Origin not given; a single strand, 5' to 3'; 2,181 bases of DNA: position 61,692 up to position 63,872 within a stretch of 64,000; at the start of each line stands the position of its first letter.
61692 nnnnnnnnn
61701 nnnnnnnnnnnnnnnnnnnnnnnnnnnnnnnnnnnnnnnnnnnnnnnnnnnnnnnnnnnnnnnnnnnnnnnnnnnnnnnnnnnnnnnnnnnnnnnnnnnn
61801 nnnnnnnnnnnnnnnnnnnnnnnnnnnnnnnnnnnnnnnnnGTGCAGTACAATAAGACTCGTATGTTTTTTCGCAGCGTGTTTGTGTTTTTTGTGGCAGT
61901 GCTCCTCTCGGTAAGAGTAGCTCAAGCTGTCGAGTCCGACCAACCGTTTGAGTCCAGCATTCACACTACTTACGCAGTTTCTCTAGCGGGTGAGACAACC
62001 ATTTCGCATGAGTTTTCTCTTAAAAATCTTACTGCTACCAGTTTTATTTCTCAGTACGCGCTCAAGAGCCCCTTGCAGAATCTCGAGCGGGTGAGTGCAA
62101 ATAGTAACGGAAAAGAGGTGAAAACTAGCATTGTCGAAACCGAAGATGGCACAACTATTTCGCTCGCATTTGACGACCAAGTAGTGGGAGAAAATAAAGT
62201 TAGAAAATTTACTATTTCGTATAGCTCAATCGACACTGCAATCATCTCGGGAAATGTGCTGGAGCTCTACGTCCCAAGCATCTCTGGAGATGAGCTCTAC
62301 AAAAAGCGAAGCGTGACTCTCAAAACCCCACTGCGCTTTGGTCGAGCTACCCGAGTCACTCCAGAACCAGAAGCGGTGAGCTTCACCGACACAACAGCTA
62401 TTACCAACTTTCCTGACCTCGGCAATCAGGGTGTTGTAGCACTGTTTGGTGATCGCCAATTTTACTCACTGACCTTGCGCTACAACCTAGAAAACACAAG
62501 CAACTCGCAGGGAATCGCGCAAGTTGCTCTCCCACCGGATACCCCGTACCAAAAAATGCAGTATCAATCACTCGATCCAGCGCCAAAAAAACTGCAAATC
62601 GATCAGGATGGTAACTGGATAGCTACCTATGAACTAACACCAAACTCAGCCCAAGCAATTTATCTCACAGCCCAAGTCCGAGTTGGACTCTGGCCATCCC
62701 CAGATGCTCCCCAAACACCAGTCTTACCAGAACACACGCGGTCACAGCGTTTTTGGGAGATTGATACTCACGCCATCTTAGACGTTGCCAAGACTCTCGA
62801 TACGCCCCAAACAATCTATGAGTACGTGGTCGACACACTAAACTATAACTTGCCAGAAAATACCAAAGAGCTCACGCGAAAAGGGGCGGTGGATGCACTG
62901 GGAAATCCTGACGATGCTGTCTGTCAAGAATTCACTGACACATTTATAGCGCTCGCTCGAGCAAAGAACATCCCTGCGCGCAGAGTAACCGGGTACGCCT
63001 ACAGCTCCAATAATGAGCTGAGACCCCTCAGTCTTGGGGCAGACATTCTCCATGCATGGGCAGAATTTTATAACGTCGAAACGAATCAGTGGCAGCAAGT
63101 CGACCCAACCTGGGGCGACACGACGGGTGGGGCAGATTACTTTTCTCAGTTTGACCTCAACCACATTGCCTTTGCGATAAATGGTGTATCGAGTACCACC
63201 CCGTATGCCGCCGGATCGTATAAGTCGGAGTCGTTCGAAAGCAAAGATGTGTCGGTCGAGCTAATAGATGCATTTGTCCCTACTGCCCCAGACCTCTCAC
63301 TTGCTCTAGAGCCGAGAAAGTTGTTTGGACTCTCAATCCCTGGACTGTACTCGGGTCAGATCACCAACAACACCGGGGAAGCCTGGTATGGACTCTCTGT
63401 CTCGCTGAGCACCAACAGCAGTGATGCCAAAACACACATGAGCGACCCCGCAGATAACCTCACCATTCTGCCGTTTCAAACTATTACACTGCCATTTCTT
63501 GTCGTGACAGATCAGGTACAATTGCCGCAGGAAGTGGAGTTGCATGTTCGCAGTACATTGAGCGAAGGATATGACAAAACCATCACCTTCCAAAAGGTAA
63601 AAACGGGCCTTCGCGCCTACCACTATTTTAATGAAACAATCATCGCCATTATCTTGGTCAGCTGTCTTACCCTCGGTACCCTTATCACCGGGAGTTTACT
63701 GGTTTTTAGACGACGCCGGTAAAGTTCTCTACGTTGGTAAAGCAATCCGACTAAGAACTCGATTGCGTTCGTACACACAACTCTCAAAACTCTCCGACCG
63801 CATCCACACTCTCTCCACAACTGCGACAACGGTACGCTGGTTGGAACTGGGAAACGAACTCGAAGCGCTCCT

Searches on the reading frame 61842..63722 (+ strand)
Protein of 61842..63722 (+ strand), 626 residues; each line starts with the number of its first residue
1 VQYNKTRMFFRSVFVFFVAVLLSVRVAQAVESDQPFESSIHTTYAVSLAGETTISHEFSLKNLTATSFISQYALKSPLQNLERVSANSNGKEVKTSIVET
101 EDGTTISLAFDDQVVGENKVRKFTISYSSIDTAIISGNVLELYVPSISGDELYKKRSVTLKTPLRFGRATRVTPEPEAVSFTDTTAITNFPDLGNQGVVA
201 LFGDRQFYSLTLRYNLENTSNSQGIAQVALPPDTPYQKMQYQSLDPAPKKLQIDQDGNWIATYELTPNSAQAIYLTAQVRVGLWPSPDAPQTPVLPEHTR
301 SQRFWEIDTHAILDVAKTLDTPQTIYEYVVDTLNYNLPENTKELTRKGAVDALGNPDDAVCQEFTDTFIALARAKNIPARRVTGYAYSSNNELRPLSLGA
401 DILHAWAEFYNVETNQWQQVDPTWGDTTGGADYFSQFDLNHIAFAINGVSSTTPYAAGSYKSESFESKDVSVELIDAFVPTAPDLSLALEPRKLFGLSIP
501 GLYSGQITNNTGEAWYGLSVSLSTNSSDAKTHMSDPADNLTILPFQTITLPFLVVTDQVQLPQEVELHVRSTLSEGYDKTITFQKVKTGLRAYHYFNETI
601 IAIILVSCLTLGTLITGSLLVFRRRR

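Call 44: search_protein_families(library=pfam, proteins=[window:61842-63722:+], max_evalue=0.00001)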
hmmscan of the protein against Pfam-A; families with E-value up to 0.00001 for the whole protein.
window:61842-63722:+ (626 aa): 1 family
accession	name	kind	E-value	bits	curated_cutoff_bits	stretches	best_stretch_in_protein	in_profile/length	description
PF01841.26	Transglut_core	-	2e-16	60.6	23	1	318-422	14-108/108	Transglutaminase-like superfamily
